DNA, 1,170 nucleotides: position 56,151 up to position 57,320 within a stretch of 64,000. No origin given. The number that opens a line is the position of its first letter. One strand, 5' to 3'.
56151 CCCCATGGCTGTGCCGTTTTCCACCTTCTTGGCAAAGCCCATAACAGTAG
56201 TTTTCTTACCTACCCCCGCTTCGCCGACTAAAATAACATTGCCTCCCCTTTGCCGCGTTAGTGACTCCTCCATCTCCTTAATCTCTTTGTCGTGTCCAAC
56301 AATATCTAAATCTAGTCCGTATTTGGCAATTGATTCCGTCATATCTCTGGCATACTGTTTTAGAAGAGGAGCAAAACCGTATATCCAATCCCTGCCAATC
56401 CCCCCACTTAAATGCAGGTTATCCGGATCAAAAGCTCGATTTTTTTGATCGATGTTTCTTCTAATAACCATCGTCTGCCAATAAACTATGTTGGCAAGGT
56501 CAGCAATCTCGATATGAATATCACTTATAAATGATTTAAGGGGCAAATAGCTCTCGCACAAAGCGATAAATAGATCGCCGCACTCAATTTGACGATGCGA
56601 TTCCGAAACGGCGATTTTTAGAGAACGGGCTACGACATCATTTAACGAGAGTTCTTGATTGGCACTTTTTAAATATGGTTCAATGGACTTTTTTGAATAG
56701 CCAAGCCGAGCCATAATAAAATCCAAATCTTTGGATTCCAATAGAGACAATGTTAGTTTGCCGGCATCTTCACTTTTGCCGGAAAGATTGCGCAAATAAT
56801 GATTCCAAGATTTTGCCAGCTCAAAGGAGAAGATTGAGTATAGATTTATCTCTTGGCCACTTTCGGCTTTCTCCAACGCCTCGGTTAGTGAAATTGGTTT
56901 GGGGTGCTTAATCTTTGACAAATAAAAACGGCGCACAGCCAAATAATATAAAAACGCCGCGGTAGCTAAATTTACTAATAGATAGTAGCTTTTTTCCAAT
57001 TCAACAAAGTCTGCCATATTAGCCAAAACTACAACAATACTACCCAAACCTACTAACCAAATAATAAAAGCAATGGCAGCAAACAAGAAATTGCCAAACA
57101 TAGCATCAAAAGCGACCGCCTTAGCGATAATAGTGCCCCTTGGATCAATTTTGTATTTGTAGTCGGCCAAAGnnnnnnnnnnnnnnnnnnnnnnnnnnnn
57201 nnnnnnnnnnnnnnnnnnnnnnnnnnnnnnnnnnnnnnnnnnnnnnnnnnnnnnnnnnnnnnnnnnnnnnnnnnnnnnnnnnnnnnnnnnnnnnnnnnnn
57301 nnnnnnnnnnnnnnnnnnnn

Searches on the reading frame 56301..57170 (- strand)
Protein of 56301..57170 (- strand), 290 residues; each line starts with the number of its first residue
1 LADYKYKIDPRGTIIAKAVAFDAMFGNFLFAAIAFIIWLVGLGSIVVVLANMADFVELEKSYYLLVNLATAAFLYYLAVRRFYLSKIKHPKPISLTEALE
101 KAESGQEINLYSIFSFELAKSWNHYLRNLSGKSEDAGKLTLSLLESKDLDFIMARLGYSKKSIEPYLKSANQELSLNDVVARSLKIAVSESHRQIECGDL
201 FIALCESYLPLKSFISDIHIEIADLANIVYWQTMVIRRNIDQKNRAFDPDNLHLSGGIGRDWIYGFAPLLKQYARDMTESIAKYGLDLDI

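Call 29: find_related_loci(query=A2, collection=genome_contigs, flank=10000)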
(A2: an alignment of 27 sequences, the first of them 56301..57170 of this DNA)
Query A2 (290 aa) in genome_contigs; peptide patterns used: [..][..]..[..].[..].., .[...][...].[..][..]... (x = any residue, [..] = any of these).
92 stretches matched a pattern; 43 encode a relative of the query (tblastn E <= 1e-3); 43 distinct loci.
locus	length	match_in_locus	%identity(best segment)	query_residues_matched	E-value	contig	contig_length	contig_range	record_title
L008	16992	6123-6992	61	1-290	3e-117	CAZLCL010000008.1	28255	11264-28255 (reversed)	MAG TPA_asm: uncultured Candidatus Saccharibacteria bacterium isolate binchicken_co20_428 genome assembly, contig: NODE_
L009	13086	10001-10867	54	1-290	3e-109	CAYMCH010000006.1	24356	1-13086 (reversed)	MAG TPA_asm: uncultured Candidatus Saccharibacteria bacterium isolate SRP192927_co2_25 genome assembly, contig: NODE_294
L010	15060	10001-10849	45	7-290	7e-80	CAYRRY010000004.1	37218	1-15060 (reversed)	MAG TPA_asm: uncultured Candidatus Saccharibacteria bacterium isolate SRP191223_co1_376 genome assembly, contig: NODE_78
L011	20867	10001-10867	43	1-290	2e-79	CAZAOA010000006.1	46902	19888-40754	MAG TPA_asm: uncultured Candidatus Saccharibacteria bacterium isolate SRP179991_co5_105 genome assembly, contig: NODE_11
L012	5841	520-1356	44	7-290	6e-76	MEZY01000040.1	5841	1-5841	MAG: Candidatus Berkelbacteria bacterium RIFOXYA2_FULL_43_10 rifoxya2_full_scaffold_5114, whole genome shotgun sequence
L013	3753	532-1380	42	7-290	9e-72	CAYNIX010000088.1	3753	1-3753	MAG TPA_asm: uncultured Candidatus Saccharibacteria bacterium isolate binchicken_co22_215 genome assembly, contig: NODE_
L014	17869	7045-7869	41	12-290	2e-67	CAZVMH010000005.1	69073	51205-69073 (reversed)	MAG TPA_asm: uncultured Candidatus Saccharibacteria bacterium isolate binchicken_co79_39 genome assembly, contig: NODE_2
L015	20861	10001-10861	36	8-290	8e-61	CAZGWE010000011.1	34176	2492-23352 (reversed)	MAG TPA_asm: uncultured Candidatus Saccharibacteria bacterium isolate binchicken_co251_1001 genome assembly, contig: NOD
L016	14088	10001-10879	39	5-290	2e-60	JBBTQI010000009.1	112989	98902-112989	MAG: Patescibacteria group bacterium isolate H43-bin163_1 H43_bin163_1_000000000009, whole genome shotgun sequence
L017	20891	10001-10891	36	5-290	1e-58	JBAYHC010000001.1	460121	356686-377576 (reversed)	MAG: Patescibacteria group bacterium isolate SO_2016_GW1_140 scaffold00011_OW334_2016, whole genome shotgun sequence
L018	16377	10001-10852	37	5-290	1e-57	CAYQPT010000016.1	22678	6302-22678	MAG TPA_asm: uncultured Candidatus Saccharibacteria bacterium isolate SRP192927_co1_1036 genome assembly, contig: NODE_4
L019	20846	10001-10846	35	7-290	9e-57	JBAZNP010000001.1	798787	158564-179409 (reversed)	MAG: Patescibacteria group bacterium isolate SO_2017_LW4_72 scaffold_15_c1_LW137-91_2017, whole genome shotgun sequence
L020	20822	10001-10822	35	15-290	4e-49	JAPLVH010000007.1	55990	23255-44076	MAG: Candidatus Berkelbacteria bacterium isolate LacPavin_0419_WC90_MAG_42_9 LacPavin_0419_WC90_scaffold_479984, whole g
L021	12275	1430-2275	34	7-290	3e-48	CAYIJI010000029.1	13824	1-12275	MAG TPA_asm: uncultured Candidatus Saccharibacteria bacterium isolate ERP119705_co23_573 genome assembly, contig: NODE_4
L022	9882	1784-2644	33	1-290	3e-47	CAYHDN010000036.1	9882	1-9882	MAG TPA_asm: uncultured Candidatus Saccharibacteria bacterium isolate ERP119705_co12_92 genome assembly, contig: NODE_84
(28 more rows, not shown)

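Call 31: predict_structure(alignment_id=A2)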
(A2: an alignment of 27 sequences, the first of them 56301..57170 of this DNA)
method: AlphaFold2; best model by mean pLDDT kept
length: 290 residues; sequences in the alignment: 27
mean_pLDDT: 81.0   pTM: 0.72
mean pLDDT of the five models: 81.0, 80.0, 79.7, 78.9, 78.6
residues with pLDDT >= 90: 128; 70-90: 102; 50-70: 40; < 50: 20
segments of 3 or more residues with pLDDT < 50: 254-262, 285-290
pLDDT, mean of each block of 10 residues (from residue 1): 72 87 83 89 92 91 91 89 74 87 89 93 89 84 92 89 87 87 93 92 95 93 89 75 57 48 49 52 44
secondary structure, 60 per line:
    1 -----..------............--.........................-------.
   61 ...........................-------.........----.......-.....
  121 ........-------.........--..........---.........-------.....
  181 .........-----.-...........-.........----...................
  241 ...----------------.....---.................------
elements in order: H14-25 H28-52 H60-87 H95-103 H110-113 H116-128 H136-144 H147-156 H160-168 H176-189 H197-207 H209-217 H222-243 H260-264 H268-284

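Call 34: fold_search(model_id=the predicted structure, library=pdb)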
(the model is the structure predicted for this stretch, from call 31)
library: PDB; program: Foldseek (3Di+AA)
matches with E <= 10: 181; with E <= 0.001: 0
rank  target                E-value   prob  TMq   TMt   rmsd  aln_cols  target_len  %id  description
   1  6ucr                  1.0e-02  1.00  0.37  0.66   4.0       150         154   12  Structure of ClpC1-NTD L92S L96P (released 2020-05-13)
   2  3fes_C                1.2e-02  1.00  0.33  0.62   4.7       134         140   11  Crystal Structure of the ATP-dependent Clp Protease ClpC from Clostridium difficile (released 2008-12-16)
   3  8b3s_Z                1.4e-02  1.00  0.32  0.58   4.8       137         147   17  Structure of YjbA in complex with ClpC N-terminal Domain (released 2023-12-27)
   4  6cn8_A                1.7e-02  1.00  0.34  0.58   5.1       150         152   13  High-resolution structure of ClpC1-NTD binding to Rufomycin-I (released 2019-06-05)
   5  6pbs_G                1.8e-02  1.00  0.34  0.62   4.7       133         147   14  Structure of ClpC1-NTD in complex with Ecumicin (released 2020-05-13)
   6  6pbs_B                2.8e-02  1.00  0.33  0.61   4.8       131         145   14  Structure of ClpC1-NTD in complex with Ecumicin (released 2020-05-13)
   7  3fh2                  2.9e-02  1.00  0.36  0.68   4.1       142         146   12  The crystal structure of the PROBABLE ATP-DEPENDENT PROTEASE (HEAT SHOCK PROTEIN) from Corynebacterium glutamicum (released 2008-12-23)
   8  4xbi_A                3.2e-02  1.00  0.32  0.25   4.1       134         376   18  Structure Of A Malarial Protein Involved in Proteostasis (released 2015-07-29)
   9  3wdb                  3.2e-02  1.00  0.33  0.59   5.0       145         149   14  N-terminal domain of Mycobacterium tuberculosis ClpC1 (released 2013-09-18)
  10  2y1r_A                3.7e-02  1.00  0.33  0.62   4.6       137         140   13  Structure of MecA121 & ClpC N-domain complex (released 2011-03-16)
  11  2y1r_D                3.7e-02  1.00  0.31  0.58   4.8       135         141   14  Structure of MecA121 & ClpC N-domain complex (released 2011-03-16)
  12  8b9u_A                3.9e-02  1.00  0.32  0.58   5.0       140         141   14  Structure of ClpC1 NTD from Mycobacterium tuberculosis (released 2023-07-05)
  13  1lzw_B                4.1e-02  1.00  0.33  0.60   3.7       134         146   13  Structural basis of ClpS-mediated switch in ClpA substrate recognition (released 2002-11-27)
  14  6pbs_A                4.3e-02  1.00  0.35  0.66   4.6       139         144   15  Structure of ClpC1-NTD in complex with Ecumicin (released 2020-05-13)
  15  3wde_A                4.8e-02  1.00  0.36  0.65   4.6       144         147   14  Mutant N-terminal domain of Mycobacterium tuberculosis ClpC1, F80Y, bound to Cyclomarin A (released 2013-09-18)
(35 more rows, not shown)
